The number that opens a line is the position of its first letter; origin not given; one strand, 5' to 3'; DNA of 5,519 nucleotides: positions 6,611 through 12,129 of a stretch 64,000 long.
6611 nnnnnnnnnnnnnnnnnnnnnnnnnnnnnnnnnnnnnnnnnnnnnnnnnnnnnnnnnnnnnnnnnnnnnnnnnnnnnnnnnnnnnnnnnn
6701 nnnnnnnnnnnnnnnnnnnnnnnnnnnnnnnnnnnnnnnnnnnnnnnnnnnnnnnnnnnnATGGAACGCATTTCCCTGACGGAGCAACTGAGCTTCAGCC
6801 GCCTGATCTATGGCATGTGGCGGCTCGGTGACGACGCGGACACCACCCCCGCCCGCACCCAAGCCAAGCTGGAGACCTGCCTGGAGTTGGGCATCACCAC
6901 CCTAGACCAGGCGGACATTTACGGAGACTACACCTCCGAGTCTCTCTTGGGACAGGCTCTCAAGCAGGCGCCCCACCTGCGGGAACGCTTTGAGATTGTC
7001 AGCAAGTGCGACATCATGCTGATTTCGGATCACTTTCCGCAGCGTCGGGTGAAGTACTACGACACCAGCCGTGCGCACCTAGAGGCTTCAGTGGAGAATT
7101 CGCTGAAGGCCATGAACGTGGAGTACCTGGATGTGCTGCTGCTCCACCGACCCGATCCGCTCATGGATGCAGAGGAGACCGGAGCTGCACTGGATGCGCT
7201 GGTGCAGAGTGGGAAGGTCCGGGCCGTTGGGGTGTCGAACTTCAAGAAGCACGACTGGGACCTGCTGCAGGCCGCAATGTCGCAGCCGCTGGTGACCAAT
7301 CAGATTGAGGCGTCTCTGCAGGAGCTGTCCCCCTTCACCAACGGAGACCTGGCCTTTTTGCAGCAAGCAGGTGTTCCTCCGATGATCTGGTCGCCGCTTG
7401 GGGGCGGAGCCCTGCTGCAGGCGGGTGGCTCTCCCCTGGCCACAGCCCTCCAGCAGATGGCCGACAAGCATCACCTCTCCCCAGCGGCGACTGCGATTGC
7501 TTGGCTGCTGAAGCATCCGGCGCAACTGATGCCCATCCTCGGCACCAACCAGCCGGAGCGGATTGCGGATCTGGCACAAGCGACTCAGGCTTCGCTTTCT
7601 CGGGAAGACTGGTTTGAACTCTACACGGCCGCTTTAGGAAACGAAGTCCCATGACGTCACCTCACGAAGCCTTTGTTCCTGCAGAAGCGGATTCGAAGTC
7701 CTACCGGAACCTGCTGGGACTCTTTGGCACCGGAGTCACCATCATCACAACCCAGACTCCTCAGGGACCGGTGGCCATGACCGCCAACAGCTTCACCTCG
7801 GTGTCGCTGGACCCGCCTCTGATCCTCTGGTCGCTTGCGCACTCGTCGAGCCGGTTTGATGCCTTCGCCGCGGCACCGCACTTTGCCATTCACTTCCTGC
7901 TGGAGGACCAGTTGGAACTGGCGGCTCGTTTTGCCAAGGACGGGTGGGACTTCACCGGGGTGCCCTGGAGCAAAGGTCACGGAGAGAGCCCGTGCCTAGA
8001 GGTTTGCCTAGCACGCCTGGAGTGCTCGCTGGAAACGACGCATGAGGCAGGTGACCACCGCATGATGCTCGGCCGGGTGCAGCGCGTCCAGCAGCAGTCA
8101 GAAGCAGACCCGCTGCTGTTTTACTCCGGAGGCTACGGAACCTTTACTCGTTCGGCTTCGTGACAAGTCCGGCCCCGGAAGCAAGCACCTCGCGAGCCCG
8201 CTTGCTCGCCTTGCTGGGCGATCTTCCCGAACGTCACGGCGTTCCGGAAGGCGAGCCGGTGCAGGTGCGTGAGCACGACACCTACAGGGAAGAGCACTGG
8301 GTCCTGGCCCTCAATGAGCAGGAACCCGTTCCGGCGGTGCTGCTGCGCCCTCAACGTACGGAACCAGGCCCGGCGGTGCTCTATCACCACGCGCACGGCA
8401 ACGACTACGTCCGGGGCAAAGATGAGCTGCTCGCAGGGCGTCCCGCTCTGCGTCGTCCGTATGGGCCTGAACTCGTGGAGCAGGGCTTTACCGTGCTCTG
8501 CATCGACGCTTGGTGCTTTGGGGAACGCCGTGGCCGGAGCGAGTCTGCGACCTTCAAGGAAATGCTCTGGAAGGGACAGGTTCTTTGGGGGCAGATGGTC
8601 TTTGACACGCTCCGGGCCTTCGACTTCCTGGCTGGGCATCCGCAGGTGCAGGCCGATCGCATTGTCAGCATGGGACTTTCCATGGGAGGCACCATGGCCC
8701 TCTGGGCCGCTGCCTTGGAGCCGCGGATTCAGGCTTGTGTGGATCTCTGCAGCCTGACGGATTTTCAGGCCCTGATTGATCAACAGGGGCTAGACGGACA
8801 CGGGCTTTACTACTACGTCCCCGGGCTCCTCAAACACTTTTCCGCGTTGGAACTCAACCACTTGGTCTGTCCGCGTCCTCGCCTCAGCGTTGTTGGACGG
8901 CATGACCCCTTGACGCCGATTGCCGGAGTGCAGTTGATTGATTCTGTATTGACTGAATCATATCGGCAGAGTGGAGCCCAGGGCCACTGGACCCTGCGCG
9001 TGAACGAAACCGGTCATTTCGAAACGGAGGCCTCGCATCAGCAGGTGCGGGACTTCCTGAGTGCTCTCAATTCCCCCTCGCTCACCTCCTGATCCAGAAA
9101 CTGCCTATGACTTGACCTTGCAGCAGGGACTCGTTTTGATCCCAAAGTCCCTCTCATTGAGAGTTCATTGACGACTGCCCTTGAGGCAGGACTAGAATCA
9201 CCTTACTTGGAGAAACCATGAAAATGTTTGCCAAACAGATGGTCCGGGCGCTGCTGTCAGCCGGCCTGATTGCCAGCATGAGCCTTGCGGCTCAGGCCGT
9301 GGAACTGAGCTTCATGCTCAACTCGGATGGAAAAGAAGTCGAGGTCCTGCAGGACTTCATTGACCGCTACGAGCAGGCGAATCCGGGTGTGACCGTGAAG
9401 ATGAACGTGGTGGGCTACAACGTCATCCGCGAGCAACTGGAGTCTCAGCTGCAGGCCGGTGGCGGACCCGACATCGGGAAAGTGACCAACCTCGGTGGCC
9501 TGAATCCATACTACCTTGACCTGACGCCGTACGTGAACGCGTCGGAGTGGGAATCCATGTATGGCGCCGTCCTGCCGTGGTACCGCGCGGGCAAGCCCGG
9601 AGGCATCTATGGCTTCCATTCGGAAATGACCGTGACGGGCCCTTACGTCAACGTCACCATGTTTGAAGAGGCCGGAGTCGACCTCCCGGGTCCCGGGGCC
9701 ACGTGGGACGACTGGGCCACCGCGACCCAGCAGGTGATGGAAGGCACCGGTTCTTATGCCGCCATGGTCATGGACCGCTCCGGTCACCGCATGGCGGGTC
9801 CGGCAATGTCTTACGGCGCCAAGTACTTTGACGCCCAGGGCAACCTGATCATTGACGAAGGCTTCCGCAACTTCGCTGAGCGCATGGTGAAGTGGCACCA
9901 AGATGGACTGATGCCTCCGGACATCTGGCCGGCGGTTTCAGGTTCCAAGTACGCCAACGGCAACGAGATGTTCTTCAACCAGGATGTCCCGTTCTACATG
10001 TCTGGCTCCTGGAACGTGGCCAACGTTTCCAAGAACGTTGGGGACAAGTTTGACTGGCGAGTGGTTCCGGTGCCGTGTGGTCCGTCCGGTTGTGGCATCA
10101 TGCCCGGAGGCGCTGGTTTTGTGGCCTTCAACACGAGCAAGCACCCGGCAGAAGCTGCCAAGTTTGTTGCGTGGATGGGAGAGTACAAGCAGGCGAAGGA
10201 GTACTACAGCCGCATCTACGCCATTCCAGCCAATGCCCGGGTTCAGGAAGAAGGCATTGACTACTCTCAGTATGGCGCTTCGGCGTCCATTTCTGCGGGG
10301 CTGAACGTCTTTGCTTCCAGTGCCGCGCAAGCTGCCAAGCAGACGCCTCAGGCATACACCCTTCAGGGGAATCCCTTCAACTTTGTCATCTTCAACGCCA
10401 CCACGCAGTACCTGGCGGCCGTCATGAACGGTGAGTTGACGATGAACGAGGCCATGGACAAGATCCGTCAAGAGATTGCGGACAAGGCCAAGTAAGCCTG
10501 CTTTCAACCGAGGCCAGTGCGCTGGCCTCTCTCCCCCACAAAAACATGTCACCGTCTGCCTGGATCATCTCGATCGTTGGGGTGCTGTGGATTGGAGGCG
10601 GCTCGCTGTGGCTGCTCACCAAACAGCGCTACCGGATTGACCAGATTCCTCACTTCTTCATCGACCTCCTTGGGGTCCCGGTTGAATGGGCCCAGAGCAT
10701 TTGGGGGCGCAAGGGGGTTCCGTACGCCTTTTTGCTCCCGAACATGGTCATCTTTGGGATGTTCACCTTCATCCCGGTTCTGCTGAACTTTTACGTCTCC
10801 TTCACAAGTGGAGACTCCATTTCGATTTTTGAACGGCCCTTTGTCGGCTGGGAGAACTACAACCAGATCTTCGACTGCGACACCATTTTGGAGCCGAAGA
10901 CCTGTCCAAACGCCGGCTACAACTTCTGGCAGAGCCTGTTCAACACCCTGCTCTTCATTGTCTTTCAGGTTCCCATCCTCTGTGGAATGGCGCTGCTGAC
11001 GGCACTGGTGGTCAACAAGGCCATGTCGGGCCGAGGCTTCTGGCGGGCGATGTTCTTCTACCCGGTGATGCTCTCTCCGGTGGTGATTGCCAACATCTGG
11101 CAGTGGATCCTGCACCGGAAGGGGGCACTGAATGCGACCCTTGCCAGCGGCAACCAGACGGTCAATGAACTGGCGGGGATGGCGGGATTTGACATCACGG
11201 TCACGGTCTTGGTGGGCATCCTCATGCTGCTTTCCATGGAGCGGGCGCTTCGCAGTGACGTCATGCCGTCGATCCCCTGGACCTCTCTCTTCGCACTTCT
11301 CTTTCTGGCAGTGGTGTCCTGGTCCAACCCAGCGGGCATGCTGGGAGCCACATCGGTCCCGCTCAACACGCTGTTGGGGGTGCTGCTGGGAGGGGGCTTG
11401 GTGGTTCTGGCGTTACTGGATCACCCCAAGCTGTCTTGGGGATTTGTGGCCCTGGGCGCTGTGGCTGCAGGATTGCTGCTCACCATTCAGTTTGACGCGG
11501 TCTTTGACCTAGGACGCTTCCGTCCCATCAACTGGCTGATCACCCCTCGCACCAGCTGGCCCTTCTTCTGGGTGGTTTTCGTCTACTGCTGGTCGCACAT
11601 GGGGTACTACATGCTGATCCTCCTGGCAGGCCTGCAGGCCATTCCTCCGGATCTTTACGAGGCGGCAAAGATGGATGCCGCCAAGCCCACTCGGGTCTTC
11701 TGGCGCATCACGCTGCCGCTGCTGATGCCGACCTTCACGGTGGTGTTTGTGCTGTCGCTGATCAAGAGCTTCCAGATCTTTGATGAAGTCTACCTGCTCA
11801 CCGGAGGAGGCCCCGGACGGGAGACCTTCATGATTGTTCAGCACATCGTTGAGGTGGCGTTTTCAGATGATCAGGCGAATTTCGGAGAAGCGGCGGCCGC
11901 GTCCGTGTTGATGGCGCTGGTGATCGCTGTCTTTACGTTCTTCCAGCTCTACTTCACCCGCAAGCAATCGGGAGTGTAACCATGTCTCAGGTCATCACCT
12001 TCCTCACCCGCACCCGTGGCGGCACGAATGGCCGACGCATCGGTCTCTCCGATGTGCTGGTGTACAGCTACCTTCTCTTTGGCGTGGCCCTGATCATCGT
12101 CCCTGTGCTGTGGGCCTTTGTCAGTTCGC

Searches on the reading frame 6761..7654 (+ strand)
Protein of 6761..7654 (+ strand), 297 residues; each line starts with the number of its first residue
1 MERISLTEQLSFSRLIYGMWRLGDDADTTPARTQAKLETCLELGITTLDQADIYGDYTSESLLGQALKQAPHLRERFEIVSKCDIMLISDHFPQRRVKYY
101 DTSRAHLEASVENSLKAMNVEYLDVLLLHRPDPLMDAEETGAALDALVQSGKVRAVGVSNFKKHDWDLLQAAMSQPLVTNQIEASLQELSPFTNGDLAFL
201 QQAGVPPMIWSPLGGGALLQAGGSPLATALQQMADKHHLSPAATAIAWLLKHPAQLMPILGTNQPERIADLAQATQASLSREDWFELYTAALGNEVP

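Call 50: search_protein_families(library=pfam, proteins=[window:6761-7654:+], max_evalue=0.00001)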
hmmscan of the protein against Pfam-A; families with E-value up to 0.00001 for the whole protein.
window:6761-7654:+ (297 aa): 1 family
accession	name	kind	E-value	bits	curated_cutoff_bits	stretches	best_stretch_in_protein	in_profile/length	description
PF00248.27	Aldo_ket_red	-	5.1e-54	183.7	24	1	14-285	1-284/291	Aldo/keto reductase family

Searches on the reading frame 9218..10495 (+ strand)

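Call 50: search_protein_families(library=pfam, proteins=[window:9218-10495:+], max_evalue=0.00001)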
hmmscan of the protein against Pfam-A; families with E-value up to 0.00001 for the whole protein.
window:9218-10495:+ (425 aa): 2 families
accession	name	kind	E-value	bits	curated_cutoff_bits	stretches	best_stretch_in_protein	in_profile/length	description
PF01547.30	SBP_bac_1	-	3.1e-27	96.8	26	1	41-326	5-306/307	Bacterial extracellular solute-binding protein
PF13416.11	SBP_bac_8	-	6.4e-25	88.9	27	1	48-346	3-268/279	Bacterial extracellular solute-binding protein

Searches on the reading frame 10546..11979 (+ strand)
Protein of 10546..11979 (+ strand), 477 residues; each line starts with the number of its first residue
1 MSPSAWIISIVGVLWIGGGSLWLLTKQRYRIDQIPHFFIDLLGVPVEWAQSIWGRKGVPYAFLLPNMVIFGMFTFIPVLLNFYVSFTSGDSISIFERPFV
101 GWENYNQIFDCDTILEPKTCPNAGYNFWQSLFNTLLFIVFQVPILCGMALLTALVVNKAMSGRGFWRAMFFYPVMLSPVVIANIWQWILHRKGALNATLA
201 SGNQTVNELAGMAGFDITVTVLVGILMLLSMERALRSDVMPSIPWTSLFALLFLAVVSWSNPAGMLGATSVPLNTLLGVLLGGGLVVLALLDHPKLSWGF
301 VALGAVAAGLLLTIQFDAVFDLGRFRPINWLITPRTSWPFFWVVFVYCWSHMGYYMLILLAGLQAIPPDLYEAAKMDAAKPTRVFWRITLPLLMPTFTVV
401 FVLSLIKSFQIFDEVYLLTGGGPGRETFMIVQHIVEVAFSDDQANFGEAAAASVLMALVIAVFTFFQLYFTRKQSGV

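Call 50: search_protein_families(library=pfam, proteins=[window:10546-11979:+], max_evalue=0.00001)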
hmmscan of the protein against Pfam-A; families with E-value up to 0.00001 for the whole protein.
window:10546-11979:+ (477 aa): 1 family
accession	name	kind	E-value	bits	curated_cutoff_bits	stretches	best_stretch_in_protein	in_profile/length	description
PF00528.27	BPD_transp_1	-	5.6e-12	46.2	26.4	1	316-473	43-181/184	Binding-protein-dependent transport system inner membrane component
